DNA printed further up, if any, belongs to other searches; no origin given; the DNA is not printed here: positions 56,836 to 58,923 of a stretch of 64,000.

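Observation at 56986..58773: Membrane protein with apparently degenerate GGDEF- and EAL-like domains in an organism that otherwise looks devoid of cyclic-di-GMP machinery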

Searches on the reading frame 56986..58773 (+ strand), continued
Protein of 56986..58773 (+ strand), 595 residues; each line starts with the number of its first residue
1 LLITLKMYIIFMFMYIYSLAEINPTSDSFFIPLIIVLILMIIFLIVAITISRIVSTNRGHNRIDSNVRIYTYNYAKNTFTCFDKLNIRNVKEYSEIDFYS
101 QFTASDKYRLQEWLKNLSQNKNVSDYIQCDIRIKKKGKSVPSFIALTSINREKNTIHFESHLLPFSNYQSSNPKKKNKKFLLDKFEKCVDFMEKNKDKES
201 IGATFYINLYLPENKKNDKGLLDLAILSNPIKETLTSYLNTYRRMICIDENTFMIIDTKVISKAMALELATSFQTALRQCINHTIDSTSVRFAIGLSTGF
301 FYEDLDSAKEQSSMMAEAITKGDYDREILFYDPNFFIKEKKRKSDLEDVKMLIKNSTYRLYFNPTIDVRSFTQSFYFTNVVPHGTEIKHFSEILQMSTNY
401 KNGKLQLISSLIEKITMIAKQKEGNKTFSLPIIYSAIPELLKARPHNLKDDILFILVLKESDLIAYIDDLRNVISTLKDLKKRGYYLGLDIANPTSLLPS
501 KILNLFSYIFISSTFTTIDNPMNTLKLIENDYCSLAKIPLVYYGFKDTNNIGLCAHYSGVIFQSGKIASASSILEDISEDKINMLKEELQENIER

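Call 28: search_solved_structures(query=A2, max_evalue=1, show_alignments=5)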
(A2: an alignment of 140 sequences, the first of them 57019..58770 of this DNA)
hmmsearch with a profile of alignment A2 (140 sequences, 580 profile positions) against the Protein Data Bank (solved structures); distinct sequences matched with E-value up to 1: 34.
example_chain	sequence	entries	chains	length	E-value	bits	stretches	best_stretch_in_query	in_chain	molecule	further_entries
4j40_A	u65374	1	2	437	8.8e-12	47.2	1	242-560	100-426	FimX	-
5m3c_A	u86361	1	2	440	7e-10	40.9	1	172-358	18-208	Diguanylate cyclase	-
9clo_A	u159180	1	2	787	4.1e-09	38.4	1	214-551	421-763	Oxygen sensor protein DosP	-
9cmf_A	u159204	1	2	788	4.1e-09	38.4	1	214-551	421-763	Oxygen sensor protein DosP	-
9cdr_A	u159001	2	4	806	4.3e-09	38.3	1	214-551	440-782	Oxygen sensor protein DosP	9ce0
9bgv_A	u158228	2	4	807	4.3e-09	38.3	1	214-551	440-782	Oxygen sensor protein DosP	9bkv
4q6j_A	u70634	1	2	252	3.2e-05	25.5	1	328-560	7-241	Lmo0131 protein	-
4rnf_A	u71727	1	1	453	0.00011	23.7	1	210-349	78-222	Motility regulator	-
4rnh_A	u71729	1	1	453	0.00012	23.6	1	210-349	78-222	Motility regulator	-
3hv9_A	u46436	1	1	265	0.00059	21.3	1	333-560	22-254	Protein FimX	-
3hv8_A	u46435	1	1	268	0.0006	21.3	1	333-560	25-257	Protein FimX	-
4afy_A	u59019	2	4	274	0.00076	21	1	334-560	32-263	FIMX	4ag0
3pjw_A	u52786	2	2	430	0.0016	19.9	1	183-558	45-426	Cyclic dimeric GMP binding protein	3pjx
3ign_A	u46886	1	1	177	0.0043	18.5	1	245-312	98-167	Diguanylate cyclase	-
7mcc_A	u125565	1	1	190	0.0067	17.8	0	518-550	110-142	AI-designed TIM-barrel F2C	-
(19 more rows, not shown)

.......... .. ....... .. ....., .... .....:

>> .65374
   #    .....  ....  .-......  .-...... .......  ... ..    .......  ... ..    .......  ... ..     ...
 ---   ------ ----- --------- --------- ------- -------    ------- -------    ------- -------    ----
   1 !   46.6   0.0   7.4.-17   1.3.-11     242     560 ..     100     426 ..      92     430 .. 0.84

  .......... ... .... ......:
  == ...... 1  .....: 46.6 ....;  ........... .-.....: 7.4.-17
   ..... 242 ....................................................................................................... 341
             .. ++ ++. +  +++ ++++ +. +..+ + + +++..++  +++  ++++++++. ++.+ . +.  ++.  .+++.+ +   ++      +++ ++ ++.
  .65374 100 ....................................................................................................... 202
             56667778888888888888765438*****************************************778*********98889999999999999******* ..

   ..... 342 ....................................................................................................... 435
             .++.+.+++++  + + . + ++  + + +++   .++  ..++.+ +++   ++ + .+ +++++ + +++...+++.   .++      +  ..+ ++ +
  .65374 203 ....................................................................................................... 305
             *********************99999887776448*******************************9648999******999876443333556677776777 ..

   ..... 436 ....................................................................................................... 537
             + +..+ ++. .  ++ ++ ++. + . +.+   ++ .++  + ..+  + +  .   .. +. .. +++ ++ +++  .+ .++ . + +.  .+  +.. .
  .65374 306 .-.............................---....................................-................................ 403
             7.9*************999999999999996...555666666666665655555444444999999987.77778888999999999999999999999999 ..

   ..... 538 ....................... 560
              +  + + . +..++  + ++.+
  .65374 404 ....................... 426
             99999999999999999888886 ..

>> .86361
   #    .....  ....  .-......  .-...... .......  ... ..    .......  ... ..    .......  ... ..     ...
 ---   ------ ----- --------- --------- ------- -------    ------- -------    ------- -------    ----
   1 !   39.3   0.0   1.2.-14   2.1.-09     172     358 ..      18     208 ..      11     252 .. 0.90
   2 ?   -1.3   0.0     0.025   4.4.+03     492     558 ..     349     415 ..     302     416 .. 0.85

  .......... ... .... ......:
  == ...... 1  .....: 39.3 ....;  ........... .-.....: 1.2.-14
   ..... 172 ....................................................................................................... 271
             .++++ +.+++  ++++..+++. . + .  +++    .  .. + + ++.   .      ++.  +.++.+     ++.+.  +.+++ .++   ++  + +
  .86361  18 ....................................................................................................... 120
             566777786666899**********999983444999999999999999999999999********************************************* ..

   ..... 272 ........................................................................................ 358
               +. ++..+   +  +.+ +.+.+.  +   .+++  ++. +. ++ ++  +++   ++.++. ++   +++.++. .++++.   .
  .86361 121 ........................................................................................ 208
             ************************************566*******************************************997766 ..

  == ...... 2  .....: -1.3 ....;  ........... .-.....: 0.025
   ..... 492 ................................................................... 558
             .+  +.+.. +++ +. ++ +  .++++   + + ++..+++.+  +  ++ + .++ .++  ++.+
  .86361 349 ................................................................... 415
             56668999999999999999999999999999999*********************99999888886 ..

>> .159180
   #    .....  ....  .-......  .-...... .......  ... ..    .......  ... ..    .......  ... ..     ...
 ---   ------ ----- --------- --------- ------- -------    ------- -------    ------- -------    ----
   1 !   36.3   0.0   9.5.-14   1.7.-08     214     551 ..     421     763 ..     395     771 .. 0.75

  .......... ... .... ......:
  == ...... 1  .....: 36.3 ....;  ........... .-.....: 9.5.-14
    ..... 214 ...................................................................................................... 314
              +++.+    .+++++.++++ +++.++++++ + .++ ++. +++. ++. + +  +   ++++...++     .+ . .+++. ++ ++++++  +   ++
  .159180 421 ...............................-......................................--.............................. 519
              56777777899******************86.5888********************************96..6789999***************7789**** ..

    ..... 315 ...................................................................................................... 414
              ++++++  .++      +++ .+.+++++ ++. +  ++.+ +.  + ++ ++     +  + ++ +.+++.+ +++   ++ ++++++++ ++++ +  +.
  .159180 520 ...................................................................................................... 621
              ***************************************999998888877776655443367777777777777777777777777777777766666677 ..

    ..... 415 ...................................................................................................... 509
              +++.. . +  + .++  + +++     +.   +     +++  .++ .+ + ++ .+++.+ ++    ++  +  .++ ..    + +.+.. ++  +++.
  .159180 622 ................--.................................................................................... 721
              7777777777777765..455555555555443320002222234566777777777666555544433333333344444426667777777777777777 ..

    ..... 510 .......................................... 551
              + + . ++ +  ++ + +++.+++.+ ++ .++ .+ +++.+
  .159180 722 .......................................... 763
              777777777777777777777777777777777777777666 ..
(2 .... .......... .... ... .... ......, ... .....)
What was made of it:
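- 57538..57978 (+): GGDEF-like (pseudo-diguanylate cyclase) domain, residues about 185-331. Profile match to PA0575 residues 18-208, 7e-10 (call 28).
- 57979..58053 (+): Helix connecting the GGDEF-like and EAL-like domains (residues 332-356). Aligned to the GGDEF-EAL linkers of DosP and PA0575 (call 28).
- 58054..58755 (+): EAL-like (pseudo-phosphodiesterase) TIM-barrel domain, residues about 357-590. Profile match to FimX 8.8e-12 (call 28).
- On GGDEF domain / diguanylate cyclase (PF00990): Profile match to the PA0575 GGDEF domain, 7e-10 (call 28).
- Closest known: FimX and LapD: c-di-GMP receptors with degenerate GGDEF-EAL modules. Same: FimX is the best sequence-profile hit among solved proteins, at 8.8e-12 (call 28).
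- Checked: Family profile against PDB sequences: FimX 8.8e-12, PA0575 7e-10, DosP 4e-9 (call 28).
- Profile against PDB sequences: FimX 8.8e-12, PA0575 7e-10, DosP 4e-9 (call 28). The match to LapD is the weakest among the GGDEF-EAL hits, at 1.6e-3 (call 28).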

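Call 30: search_protein_families(library=ncbifam, proteins=[P0010, P0020, P0031, P0040, P0060, P0080, P0100, P0120, P0140, P0150], max_evalue=0.01)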
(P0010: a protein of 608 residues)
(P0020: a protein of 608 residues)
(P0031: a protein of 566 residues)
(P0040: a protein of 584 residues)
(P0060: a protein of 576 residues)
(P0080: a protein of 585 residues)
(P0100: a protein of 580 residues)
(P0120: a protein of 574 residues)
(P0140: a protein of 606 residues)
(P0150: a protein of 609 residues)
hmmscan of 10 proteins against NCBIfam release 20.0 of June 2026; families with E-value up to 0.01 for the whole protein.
P0010 (608 aa): 2 families
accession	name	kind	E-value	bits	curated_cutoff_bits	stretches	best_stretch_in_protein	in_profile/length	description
NF008807.1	PRK11829.1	equivalog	0.0021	16.2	733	1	309-371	385-445/670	biofilm formation regulator HmsP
NF053714.1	STM2766_fam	equivalog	0.0056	16.4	70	1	141-276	15-150/207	STM2766 family helicase-associated protein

P0020 (608 aa): 1 family
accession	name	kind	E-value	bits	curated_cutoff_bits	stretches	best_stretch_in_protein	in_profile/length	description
NF053781.1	cdiGMPphdstlr2612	equivalog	0.0016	16.1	1600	1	240-363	919-1040/1268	Tlr1612 family c-di-GMP phosphodiesterase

P0031 (566 aa): 0 families

P0040 (584 aa): 0 families

P0060 (576 aa): 2 families
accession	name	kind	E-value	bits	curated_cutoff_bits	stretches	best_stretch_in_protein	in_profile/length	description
NF053781.1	cdiGMPphdstlr2612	equivalog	0.0018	16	1600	1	226-360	919-1051/1268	Tlr1612 family c-di-GMP phosphodiesterase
TIGR02247.1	HAD-1A3-hyp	subfamily_domain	0.0051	16.6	125.4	0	421-500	63-150/211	epoxide hydrolase N-terminal domain-like phosphatase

P0080 (585 aa): 1 family
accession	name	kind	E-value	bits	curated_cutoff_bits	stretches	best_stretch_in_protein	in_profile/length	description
NF008807.1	PRK11829.1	equivalog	0.00039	18.6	733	1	138-421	221-505/670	biofilm formation regulator HmsP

P0100 (580 aa): 0 families

P0120 (574 aa): 0 families

P0140 (606 aa): 0 families

P0150 (609 aa): 0 families

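Call 31: search_protein_families(library=pfam, proteins=[P0010, P0020, P0031, P0040, P0060, P0080, P0100, P0120, P0140, P0150], max_evalue=0.1)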
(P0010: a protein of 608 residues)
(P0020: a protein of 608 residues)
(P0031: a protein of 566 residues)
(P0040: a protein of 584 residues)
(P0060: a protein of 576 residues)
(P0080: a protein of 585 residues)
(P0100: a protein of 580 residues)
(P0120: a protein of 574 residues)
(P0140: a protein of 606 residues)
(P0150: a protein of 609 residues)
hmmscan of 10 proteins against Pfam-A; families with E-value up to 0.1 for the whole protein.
P0010 (608 aa): 1 family
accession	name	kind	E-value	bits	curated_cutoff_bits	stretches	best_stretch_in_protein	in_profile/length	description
PF00874.25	PRD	-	0.021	15.5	23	1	260-288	54-82/90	PRD domain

P0020 (608 aa): 1 family
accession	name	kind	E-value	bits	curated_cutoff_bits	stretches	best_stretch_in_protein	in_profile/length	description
PF01531.22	Glyco_transf_11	-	0.053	13.2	23.9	1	105-167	23-86/298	Glycosyl transferase family 11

P0031 (566 aa): 1 family
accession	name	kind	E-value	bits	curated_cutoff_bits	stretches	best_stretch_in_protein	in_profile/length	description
PF00563.25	EAL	-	5.2e-05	23.2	31.3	1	326-536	8-228/236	EAL domain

P0040 (584 aa): 0 families

P0060 (576 aa): 1 family
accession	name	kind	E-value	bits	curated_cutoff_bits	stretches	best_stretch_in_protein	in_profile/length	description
PF00563.25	EAL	-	4.4e-06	26.7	31.3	1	328-549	3-228/236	EAL domain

P0080 (585 aa): 0 families

P0100 (580 aa): 2 families
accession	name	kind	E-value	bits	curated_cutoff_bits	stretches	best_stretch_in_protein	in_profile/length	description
PF11694.13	DUF3290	-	0.017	15.5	31.3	1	11-105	12-102/144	Protein of unknown function (DUF3290)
PF11112.13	PyocinActivator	-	0.088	13.4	24.2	0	211-254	17-60/74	Pyocin activator protein PrtN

P0120 (574 aa): 2 families
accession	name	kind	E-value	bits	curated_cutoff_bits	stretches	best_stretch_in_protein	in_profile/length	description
PF00563.25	EAL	-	0.0026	17.6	31.3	1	328-470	5-151/236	EAL domain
PF21179.3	BldD-like_C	-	0.017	15.4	27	1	53-99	20-67/70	DNA-binding protein BldD-like, C-terminal domain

P0140 (606 aa): 1 family
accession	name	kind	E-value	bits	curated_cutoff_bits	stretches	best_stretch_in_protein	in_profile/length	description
PF18806.7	Importin_rep_3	-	0.05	14.1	26.9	0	512-549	9-46/75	Importin 13 repeat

P0150 (609 aa): 0 families
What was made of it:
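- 58054..58755 (+): Relatives give sub-threshold, full-length PF00563 hits (call 31).
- On EAL domain / c-di-GMP phosphodiesterase (PF00563): The best relative reaches 26.7 bits (P0060, call 31).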
